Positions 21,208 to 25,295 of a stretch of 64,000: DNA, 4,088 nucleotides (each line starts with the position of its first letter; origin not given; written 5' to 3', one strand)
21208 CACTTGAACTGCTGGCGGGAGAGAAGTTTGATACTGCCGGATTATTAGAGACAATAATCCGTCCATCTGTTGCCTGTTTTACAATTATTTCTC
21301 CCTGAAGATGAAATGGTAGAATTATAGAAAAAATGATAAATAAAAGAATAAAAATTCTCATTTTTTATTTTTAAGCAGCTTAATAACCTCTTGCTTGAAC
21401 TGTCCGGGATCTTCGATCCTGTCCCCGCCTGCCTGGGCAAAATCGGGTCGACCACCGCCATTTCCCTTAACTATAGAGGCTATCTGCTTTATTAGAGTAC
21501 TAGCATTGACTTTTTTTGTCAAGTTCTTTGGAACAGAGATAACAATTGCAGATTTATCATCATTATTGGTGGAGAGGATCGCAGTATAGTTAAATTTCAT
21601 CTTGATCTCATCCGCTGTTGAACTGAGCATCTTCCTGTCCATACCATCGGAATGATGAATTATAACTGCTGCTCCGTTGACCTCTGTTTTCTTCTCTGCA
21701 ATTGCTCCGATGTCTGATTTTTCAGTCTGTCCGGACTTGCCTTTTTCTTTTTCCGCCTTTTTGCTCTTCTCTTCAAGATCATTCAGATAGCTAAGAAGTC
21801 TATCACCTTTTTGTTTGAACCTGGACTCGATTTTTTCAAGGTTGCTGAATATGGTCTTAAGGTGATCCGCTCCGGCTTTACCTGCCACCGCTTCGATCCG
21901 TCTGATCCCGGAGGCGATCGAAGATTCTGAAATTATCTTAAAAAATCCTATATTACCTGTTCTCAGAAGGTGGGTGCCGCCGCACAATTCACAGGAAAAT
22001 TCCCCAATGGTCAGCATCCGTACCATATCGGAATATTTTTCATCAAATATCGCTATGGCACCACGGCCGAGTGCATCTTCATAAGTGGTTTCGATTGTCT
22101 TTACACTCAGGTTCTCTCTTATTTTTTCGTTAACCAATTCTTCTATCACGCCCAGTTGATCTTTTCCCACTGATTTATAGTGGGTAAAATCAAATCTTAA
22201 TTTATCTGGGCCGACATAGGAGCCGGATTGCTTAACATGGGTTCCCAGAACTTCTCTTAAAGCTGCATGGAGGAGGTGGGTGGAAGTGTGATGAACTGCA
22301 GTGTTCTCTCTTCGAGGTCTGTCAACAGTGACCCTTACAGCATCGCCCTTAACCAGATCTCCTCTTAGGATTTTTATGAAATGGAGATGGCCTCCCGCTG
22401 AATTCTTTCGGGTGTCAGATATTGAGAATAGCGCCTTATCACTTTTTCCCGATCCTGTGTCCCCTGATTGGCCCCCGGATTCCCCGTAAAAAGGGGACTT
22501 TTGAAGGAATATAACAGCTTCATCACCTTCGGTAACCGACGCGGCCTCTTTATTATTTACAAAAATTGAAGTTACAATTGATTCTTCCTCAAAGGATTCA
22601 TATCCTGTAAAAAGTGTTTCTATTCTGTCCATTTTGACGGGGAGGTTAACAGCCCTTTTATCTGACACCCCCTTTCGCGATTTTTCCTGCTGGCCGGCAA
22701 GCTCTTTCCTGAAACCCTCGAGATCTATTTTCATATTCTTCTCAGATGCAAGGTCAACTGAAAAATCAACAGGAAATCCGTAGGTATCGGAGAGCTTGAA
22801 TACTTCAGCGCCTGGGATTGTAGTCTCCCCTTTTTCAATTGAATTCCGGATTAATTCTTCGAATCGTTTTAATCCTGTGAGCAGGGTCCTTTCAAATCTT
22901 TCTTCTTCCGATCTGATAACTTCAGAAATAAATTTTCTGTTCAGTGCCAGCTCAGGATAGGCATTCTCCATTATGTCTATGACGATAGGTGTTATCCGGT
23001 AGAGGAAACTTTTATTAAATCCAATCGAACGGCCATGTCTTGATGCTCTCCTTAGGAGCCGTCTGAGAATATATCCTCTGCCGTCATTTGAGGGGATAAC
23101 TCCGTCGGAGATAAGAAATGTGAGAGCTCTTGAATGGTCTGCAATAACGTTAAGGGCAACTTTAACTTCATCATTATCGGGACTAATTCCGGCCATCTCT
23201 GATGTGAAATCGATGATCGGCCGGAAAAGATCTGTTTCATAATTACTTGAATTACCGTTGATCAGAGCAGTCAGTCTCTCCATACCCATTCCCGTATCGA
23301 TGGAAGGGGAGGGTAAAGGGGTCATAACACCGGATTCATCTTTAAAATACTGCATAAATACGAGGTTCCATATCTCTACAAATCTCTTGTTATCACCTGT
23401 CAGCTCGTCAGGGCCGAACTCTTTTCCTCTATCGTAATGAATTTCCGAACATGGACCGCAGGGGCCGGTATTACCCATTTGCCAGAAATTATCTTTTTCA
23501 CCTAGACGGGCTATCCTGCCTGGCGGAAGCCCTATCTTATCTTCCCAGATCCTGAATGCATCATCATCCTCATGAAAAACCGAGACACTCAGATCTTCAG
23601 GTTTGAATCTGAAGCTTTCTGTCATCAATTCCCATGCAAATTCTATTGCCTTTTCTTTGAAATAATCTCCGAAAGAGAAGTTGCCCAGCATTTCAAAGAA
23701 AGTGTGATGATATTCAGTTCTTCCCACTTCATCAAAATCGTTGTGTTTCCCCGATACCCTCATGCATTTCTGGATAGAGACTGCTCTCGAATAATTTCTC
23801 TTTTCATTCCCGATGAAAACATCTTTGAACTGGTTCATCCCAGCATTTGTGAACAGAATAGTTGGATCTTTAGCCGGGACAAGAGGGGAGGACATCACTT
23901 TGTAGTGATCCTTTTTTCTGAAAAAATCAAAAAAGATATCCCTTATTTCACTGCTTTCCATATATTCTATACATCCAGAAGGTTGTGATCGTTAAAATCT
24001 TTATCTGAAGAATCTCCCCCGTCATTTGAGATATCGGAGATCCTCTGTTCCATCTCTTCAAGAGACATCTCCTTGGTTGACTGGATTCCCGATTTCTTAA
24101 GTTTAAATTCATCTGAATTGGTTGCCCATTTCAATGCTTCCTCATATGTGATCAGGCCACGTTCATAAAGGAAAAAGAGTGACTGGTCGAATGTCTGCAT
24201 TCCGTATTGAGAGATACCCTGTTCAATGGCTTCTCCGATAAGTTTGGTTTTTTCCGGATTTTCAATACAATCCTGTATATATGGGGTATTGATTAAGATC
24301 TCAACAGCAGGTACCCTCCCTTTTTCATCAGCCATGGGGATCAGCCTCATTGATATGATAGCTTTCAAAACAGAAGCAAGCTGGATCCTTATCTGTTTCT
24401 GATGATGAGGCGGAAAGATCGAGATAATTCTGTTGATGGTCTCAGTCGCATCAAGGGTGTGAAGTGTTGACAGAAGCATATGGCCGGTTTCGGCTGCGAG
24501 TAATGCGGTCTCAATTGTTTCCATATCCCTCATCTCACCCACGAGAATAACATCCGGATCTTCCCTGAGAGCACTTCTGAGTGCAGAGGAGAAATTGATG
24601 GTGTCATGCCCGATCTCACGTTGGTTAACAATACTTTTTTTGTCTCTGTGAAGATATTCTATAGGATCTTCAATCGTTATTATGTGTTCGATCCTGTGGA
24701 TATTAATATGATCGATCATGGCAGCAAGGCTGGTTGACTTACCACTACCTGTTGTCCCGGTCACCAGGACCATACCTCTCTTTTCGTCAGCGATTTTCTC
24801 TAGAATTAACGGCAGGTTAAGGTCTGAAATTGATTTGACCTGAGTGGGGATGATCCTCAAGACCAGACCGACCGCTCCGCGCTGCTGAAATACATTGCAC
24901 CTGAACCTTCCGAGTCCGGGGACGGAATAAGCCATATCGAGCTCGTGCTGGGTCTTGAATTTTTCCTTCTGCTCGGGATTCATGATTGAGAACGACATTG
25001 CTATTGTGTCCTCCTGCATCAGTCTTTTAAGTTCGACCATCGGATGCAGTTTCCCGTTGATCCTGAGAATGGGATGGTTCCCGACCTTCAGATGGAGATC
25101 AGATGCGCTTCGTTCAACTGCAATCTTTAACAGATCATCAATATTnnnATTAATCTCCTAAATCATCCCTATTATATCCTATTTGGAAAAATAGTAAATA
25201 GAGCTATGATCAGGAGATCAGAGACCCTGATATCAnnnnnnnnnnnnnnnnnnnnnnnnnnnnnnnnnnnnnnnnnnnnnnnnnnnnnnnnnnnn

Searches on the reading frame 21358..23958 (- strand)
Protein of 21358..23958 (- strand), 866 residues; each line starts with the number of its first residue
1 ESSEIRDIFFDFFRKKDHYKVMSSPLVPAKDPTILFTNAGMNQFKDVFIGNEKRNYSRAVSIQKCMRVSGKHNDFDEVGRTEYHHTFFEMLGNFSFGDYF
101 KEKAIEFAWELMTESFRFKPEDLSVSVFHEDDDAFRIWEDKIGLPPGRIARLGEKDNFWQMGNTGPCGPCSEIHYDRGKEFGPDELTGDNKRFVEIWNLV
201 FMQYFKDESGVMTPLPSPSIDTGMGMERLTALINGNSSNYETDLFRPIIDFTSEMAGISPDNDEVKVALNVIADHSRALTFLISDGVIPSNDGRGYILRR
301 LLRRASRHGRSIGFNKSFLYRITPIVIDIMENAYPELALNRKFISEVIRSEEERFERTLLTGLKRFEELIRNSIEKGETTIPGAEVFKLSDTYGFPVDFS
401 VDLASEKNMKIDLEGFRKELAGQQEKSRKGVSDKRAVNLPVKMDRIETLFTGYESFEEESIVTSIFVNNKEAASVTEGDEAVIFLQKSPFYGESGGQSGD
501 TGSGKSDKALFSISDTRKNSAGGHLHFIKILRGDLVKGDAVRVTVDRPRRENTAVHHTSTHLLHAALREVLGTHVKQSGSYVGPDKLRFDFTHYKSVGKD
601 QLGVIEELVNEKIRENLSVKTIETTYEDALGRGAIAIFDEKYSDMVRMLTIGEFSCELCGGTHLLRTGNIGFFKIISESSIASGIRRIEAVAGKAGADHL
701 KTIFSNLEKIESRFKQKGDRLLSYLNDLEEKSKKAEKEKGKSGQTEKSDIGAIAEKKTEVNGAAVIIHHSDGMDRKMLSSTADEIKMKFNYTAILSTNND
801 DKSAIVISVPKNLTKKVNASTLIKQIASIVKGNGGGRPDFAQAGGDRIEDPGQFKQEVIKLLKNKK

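Call 68: find_homologous_proteins(query=window:21358-23958:-, max_evalue=1e-100)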
Query window:21358-23958:- (866 aa): 8000 proteins with E <= 1e-100 among 8000 candidates; the best 120 are listed.
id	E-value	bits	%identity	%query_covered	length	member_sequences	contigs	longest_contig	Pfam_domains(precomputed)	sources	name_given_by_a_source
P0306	0.0e+0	1949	100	100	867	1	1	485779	PF01411.25,PF07973.20,PF02272.25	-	-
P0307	0.0e+0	1715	87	100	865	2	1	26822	PF01411.25,PF07973.20,PF02272.25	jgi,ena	-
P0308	0.0e+0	1656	84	100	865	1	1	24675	PF01411.25,PF07973.20,PF02272.25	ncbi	ncbi:MAG: alanine--tRNA ligase [Acidobacteriota bacterium]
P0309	0.0e+0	1611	81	100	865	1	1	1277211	PF01411.25,PF07973.20,PF02272.25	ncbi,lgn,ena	-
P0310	0.0e+0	1550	77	100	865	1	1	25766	PF01411.25,PF07973.20,PF02272.25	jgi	-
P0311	0.0e+0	1514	77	100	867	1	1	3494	PF01411.25,PF07973.20,PF02272.25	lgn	-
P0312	0.0e+0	1513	77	100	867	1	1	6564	PF01411.25,PF07973.20,PF02272.25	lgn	-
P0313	0.0e+0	1498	75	100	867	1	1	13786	PF01411.25,PF07973.20,PF02272.25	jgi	-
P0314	0.0e+0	1492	75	100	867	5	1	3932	PF01411.25,PF07973.20,PF02272.25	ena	-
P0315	0.0e+0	1483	74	100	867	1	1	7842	PF01411.25,PF07973.20,PF02272.25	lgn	-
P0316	0.0e+0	1478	74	100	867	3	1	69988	PF01411.25,PF07973.20,PF02272.25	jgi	-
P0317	0.0e+0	1462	72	100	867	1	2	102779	PF01411.25,PF07973.20,PF02272.25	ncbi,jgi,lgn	-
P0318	0.0e+0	1420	71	100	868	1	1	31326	PF01411.25,PF07973.20,PF02272.25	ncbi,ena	-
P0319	0.0e+0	1411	71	100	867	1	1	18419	PF01411.25,PF07973.20,PF02272.25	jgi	-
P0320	0.0e+0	1384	69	100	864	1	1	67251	PF01411.25,PF07973.20,PF02272.25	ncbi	-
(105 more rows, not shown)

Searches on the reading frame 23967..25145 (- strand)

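Call 73: search_protein_families(library=pfam, proteins=[window:23967-25145:-], max_evalue=0.00001)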
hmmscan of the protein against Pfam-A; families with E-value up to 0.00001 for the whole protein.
window:23967-25145:- (392 aa): 1 family
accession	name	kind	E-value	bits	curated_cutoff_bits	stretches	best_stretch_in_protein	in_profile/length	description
PF00437.27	T2SSE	-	1.2e-46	159.5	24.9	1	2-278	12-287/370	Type II/IV secretion system protein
